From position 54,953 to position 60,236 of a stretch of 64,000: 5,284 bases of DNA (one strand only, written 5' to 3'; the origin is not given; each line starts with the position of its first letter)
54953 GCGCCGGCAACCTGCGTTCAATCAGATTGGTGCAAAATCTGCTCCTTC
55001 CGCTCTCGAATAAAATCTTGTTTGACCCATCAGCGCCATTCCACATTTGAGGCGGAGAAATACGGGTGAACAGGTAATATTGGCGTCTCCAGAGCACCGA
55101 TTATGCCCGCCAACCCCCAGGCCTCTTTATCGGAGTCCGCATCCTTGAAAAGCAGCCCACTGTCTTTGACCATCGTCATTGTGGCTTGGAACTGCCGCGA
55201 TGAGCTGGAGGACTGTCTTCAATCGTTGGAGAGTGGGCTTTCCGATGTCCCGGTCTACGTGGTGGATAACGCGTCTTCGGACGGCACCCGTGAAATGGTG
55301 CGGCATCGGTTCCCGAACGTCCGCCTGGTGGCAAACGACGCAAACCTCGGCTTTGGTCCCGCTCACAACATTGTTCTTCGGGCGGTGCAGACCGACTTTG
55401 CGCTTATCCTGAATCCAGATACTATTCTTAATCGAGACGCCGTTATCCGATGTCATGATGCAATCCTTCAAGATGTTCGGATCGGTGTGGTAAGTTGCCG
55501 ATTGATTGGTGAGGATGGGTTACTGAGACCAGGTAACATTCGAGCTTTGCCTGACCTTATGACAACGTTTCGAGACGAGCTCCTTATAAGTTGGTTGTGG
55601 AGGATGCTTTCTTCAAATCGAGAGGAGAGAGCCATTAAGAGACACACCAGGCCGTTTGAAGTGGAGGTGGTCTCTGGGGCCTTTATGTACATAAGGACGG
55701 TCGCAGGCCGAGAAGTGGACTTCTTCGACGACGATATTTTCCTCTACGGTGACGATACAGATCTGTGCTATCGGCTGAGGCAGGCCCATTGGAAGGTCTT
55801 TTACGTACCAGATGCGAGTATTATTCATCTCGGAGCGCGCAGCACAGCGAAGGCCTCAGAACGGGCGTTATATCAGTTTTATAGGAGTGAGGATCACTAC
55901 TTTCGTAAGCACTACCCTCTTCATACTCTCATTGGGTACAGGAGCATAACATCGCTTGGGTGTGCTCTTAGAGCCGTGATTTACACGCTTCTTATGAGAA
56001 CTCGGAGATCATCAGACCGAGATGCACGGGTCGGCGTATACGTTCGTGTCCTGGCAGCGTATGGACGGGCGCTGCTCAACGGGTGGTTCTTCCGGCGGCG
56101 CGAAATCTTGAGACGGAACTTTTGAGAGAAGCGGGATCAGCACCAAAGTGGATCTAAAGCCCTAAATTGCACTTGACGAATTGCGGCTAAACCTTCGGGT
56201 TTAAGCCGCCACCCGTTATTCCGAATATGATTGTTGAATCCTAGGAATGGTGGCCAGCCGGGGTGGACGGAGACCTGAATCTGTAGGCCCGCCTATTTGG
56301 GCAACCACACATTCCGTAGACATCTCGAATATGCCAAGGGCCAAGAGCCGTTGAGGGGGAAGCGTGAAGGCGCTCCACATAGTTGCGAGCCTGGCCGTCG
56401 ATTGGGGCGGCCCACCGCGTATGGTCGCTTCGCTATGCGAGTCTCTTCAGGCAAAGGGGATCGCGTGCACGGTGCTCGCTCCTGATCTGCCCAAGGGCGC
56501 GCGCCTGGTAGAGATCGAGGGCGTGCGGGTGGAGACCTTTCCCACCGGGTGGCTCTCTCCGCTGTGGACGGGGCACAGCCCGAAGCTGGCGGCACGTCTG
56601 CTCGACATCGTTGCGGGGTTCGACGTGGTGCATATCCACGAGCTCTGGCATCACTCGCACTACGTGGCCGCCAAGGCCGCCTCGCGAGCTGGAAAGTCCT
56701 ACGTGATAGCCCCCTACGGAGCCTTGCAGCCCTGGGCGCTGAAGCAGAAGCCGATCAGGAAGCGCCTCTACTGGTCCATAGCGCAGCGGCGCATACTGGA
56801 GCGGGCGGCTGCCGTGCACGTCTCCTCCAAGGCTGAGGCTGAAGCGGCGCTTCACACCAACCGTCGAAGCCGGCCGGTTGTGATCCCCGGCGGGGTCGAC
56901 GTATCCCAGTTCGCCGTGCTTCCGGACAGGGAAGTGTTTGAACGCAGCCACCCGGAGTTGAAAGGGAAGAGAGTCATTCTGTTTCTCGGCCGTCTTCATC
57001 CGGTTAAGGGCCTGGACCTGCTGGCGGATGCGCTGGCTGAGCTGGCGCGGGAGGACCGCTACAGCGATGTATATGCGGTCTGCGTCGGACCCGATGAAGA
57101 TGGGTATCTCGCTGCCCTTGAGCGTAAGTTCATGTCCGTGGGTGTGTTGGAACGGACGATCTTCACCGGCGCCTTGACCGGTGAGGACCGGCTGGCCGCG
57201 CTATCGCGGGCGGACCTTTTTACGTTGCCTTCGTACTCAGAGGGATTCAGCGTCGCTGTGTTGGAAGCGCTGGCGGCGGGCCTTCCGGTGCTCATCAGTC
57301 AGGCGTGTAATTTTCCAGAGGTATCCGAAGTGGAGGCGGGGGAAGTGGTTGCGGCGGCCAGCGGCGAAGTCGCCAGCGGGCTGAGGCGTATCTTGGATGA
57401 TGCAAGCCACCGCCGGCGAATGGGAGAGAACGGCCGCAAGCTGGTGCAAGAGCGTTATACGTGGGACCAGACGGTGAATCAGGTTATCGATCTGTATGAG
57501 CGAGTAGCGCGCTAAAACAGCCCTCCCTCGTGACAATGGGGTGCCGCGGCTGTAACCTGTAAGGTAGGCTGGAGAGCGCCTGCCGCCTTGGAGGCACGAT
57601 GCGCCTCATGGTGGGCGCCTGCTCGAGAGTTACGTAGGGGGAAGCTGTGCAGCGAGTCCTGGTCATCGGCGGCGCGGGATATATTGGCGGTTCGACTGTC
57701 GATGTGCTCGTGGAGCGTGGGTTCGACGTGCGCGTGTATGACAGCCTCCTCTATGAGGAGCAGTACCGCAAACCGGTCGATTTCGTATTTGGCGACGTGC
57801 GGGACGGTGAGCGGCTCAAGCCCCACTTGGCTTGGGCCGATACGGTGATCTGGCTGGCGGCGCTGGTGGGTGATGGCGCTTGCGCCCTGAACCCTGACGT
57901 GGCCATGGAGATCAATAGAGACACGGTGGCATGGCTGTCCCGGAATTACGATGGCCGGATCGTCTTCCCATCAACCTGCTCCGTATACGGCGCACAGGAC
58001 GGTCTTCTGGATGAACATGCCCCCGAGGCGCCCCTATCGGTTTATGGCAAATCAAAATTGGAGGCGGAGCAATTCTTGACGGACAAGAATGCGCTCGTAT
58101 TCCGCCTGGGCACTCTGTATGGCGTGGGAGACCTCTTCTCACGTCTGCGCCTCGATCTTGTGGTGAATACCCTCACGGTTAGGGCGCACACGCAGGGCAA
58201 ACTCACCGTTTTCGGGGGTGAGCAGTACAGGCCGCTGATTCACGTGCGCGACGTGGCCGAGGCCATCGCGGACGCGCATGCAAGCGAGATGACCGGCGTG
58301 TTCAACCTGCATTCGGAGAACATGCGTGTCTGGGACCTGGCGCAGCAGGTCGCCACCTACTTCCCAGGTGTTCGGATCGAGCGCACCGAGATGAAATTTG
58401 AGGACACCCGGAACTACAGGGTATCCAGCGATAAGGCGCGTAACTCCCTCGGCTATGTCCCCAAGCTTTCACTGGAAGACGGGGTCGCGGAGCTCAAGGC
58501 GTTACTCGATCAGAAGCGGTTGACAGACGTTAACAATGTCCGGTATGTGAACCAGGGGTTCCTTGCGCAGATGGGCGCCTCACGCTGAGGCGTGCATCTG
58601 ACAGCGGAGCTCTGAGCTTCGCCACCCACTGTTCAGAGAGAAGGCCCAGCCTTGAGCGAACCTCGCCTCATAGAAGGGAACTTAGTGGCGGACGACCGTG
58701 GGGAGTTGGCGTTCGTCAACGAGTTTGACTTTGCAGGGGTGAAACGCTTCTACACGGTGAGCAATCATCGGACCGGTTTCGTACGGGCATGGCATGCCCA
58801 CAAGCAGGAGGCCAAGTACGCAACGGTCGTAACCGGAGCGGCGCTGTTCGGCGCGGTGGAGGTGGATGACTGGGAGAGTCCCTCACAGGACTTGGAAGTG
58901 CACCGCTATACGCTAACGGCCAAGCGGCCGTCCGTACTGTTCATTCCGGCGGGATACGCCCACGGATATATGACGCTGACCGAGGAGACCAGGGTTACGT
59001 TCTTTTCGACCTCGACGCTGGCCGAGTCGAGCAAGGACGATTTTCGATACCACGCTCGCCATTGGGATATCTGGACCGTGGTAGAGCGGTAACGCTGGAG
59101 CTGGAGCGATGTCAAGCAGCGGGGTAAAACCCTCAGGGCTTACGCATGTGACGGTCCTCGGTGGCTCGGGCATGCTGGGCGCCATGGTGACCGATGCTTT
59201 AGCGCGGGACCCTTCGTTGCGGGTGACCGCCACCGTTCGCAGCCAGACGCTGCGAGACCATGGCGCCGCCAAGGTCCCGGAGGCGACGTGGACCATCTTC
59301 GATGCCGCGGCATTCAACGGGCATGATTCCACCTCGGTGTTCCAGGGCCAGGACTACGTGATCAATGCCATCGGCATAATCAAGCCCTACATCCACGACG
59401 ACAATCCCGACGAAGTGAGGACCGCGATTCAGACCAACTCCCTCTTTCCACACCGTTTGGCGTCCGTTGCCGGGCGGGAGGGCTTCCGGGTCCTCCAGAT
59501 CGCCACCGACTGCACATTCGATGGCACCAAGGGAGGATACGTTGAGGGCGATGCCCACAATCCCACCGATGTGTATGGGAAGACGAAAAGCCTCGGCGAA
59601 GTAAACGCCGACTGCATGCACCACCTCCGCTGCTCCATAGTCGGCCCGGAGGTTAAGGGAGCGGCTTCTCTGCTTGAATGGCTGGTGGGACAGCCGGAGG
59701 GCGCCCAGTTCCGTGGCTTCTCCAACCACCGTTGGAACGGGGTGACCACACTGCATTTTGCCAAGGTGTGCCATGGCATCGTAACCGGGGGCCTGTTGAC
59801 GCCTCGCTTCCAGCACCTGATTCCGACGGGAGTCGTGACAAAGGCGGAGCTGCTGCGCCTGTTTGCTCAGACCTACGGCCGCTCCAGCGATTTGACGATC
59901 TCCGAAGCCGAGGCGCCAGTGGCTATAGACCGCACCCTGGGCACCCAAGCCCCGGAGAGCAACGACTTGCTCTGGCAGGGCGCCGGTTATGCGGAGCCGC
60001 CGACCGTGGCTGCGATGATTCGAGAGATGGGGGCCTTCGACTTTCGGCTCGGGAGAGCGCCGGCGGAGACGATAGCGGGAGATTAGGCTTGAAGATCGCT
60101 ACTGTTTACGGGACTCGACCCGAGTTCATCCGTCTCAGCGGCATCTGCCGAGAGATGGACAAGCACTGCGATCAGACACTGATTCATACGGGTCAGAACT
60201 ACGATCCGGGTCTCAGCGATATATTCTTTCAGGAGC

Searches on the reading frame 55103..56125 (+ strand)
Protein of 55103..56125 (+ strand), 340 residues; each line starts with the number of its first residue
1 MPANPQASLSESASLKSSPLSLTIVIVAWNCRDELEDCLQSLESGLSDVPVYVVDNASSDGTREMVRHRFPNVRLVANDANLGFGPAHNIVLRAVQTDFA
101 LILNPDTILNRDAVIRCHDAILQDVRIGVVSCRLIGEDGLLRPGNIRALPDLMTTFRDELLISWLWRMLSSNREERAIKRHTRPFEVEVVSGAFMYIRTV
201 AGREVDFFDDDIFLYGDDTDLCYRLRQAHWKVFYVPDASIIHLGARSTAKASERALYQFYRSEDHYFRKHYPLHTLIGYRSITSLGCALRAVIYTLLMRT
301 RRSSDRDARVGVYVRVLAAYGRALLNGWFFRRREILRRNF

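Call 4: search_protein_families(library=pfam, max_evalue=0.01, proteins=[window:55103-56125:+])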
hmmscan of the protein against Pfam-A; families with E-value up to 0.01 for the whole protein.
window:55103-56125:+ (340 aa): 4 families
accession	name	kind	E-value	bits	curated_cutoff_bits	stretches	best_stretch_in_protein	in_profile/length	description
PF13641.12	Glyco_tranf_2_3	-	2.1e-17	64.4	27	1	22-251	3-220/230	Glycosyltransferase like family 2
PF00535.33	Glycos_transf_2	-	1.5e-16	61.2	23.3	1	23-158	1-132/168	Glycosyl transferase family 2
PF13632.12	Glyco_trans_2_3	-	4.2e-06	27.1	27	1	189-251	71-131/198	Glycosyl transferase family group 2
PF13704.12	Glyco_tranf_2_4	-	0.0034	18.3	27.5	0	51-96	22-66/98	Glycosyl transferase family 2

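Call 5: search_protein_families(library=ncbifam, max_evalue=0.01, proteins=[window:55103-56125:+])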
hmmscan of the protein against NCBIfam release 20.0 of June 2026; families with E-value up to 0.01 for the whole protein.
window:55103-56125:+ (340 aa): 15 families
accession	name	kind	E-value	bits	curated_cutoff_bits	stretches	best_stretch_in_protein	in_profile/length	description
TIGR03965.1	mycofact_glyco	equivalog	7.2e-13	48.2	280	2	13-134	67-191/467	mycofactocin biosynthesis glycosyltransferase MftF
TIGR03937.1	PgaC_IcaA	equivalog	8.1e-11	41.5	422.3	2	21-131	46-160/407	poly-beta-1,6-N-acetyl-D-glucosamine synthase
NF041875.1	EPS_EpsD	equivalog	1.5e-07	31.1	370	1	22-298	1-262/325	exopolysaccharide biosynthesis glycosyltransferase EpsD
TIGR01556.1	rhamnosyltran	subfamily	2.2e-07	30.3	200.55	1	48-249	21-208/281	rhamnosyltransferase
NF038299.1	EPS_HpsN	equivalog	3.9e-07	29.4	425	1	22-258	3-239/317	hormogonium polysaccharide biosynthesis glycosyltransferase HpsN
NF038302.1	EPS_HpsE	equivalog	7.5e-07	28.4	300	1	21-134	2-124/307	hormogonium polysaccharide biosynthesis glycosyltransferase HpsE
TIGR04283.1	glyco_like_mftF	equivalog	3.1e-05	23.7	182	1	22-138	1-115/221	TIGR04283 family arsenosugar biosynthesis glycosyltransferase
NF007482.0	PRK10073.1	equivalog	3.2e-05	23.1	423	1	18-100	4-89/334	glycosyltransferase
TIGR03111.1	glyc2_xrt_Gpos1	hypoth_equivalog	8.3e-05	21.5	363.95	1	18-131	48-166/439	TIGR03111 family XrtG-associated glycosyltransferase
TIGR04242.1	nodulat_NodC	equivalog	0.00011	21.3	550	1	10-135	39-169/395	chitooligosaccharide synthase NodC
TIGR04195.1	S_glycosyl_SunS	equivalog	0.00029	19.8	350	1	16-99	53-134/421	SunS family peptide S-glycosyltransferase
NF047683.1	TeichurnBiosyTuaG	equivalog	0.0021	17.8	400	1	22-113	8-103/252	teichuronic acid biosynthesis protein TuaG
TIGR04009.1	wcaE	equivalog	0.0021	17.4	369.2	0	22-114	3-100/248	colanic acid biosynthesis glycosyltransferase WcaE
NF045692.1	OglycostaseCruG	equivalog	0.0076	15.2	600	0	21-77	42-102/386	2'-O-glycosyltransferase CruG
NF053846.1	glyco_with_XrtP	equivalog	0.0083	14.8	520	0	31-96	49-123/440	XrtP-associated glycosyltransferase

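Call 14: find_encoding_contigs(protein=window:55103-56125:+, flank=10000, max_places=10)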
Protein window:55103-56125:+ (340 aa): no gene with exactly this product is on record in the collection.

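Call 36: list_cluster_members(proteins=[P0001, P0002, window:55103-56125:+, window:45616-46362:+, window:46452-48020:+, window:56364-57515:+, window:43997-45538:+, window:42591-43868:+, window:53408-54619:-, window:52328-53104:+])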
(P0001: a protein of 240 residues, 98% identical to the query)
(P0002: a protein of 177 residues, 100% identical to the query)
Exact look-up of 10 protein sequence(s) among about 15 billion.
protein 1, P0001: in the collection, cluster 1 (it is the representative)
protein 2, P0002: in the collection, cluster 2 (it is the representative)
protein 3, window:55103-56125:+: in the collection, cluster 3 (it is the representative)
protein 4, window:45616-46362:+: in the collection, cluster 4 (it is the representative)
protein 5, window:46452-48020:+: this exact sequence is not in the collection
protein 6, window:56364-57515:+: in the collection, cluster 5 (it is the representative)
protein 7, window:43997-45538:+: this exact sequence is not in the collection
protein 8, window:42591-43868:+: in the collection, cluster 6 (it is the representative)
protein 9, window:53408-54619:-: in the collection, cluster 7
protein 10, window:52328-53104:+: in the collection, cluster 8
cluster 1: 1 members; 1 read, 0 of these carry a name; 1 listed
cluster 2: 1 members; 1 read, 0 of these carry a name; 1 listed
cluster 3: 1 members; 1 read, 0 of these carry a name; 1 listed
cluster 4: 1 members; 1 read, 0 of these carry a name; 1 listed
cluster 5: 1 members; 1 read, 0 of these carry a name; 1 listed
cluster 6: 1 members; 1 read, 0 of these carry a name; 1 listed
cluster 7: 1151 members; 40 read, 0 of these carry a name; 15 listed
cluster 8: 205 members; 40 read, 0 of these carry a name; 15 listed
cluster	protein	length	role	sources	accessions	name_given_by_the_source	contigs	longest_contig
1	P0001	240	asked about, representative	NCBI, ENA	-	-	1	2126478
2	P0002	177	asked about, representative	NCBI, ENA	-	-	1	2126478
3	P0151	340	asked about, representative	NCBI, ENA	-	-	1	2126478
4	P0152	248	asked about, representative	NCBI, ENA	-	-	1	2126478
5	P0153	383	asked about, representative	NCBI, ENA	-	-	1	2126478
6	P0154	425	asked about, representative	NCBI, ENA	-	-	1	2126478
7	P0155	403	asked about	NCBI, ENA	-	-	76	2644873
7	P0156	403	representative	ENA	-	-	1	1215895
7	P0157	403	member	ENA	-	-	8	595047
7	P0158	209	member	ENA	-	-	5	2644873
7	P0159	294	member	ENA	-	-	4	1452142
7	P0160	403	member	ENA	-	-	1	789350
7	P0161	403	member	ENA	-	-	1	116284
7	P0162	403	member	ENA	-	-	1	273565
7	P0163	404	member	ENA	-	-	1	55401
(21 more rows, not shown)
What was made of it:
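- The window is from a metagenome assembly (call 36).
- Tried and rejected: The cluster look-up shows that all locus proteins are singletons on one 2.13-Mb contig (call 36).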

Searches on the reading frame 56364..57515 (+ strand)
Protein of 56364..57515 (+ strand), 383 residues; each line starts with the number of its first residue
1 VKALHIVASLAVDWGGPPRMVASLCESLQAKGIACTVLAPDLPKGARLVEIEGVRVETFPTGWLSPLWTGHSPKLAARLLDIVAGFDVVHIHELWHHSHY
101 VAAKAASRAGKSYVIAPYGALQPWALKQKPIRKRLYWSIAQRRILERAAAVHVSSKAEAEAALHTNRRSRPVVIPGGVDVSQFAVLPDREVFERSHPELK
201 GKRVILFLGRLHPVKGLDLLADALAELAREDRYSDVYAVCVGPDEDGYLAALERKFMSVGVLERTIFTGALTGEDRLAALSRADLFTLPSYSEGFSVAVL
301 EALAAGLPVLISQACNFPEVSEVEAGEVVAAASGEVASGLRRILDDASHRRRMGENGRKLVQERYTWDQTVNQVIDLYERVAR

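Call 25: search_protein_families(library=pfam, max_evalue=0.0001, proteins=[window:56364-57515:+])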
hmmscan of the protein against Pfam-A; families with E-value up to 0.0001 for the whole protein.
window:56364-57515:+ (383 aa): 6 families
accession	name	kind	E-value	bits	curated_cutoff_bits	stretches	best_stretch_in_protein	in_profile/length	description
PF00534.26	Glycos_transf_1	-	5e-30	104.7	26.4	1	189-359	2-171/172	Glycosyl transferases group 1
PF13692.12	Glyco_trans_1_4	-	2.2e-25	90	27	1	203-346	2-142/142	Glycosyl transferases group 1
PF13579.12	Glyco_trans_4_4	-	1.5e-20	74.5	29.7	1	15-177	1-158/158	Glycosyl transferase 4-like domain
PF20706.3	GT4-conflict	-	1.4e-18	67.5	26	1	173-373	167-384/385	Family 4 Glycosyltransferase in conflict systems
PF13439.12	Glyco_transf_4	-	1e-17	65.1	28.5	1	14-181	1-169/170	Glycosyltransferase Family 4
PF13524.12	Glyco_trans_1_2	-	7.1e-10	39.4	25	1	264-375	28-143/144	Glycosyl transferase-like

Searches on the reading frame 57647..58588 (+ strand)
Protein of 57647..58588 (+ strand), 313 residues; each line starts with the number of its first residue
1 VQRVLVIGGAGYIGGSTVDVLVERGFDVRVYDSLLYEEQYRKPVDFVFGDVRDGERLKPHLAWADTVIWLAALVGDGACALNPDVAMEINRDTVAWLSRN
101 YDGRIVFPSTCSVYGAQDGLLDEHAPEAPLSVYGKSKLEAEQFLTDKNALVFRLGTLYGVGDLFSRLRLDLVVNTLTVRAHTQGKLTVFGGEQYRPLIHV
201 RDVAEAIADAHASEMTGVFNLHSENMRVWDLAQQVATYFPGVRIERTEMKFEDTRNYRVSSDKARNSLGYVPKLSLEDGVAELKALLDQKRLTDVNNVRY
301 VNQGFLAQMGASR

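Call 25: search_protein_families(library=pfam, max_evalue=0.0001, proteins=[window:57647-58588:+])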
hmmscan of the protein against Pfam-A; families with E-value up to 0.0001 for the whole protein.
window:57647-58588:+ (313 aa): 5 families
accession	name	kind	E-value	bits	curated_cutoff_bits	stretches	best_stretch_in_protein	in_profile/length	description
PF01370.27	Epimerase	-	5.5e-28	98.4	20.9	1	4-213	1-227/240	NAD dependent epimerase/dehydratase family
PF16363.11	GDP_Man_Dehyd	-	3.9e-16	59.9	27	1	5-282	1-331/332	GDP-mannose 4,6 dehydratase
PF04321.23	RmlD_sub_bind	-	3.6e-15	56.3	27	1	3-267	2-256/287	RmlD substrate binding domain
PF01073.25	3Beta_HSD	-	3.3e-09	36.6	22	1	5-158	1-172/280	3-beta hydroxysteroid dehydrogenase/isomerase family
PF05368.20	NmrA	-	2.3e-05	24.6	27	1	2-71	3-77/298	NmrA-like family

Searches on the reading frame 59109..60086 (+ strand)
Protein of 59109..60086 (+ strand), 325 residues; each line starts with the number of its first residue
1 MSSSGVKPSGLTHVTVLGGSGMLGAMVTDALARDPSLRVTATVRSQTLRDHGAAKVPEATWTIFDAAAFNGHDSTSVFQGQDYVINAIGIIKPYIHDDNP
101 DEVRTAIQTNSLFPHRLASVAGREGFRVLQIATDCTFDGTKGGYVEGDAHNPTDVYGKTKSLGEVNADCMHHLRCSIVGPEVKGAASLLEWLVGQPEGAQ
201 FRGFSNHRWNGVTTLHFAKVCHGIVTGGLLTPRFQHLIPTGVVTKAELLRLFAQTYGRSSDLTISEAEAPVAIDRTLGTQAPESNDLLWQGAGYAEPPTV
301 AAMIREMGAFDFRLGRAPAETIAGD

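Call 25: search_protein_families(library=pfam, max_evalue=0.0001, proteins=[window:59109-60086:+])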
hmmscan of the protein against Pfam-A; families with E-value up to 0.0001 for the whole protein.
window:59109-60086:+ (325 aa): 2 families
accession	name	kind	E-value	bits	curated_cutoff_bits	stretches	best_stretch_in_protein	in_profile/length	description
PF04321.23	RmlD_sub_bind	-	1.1e-14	54.6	27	1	13-165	2-134/287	RmlD substrate binding domain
PF01370.27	Epimerase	-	1.5e-08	34.8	20.9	1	14-164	1-150/240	NAD dependent epimerase/dehydratase family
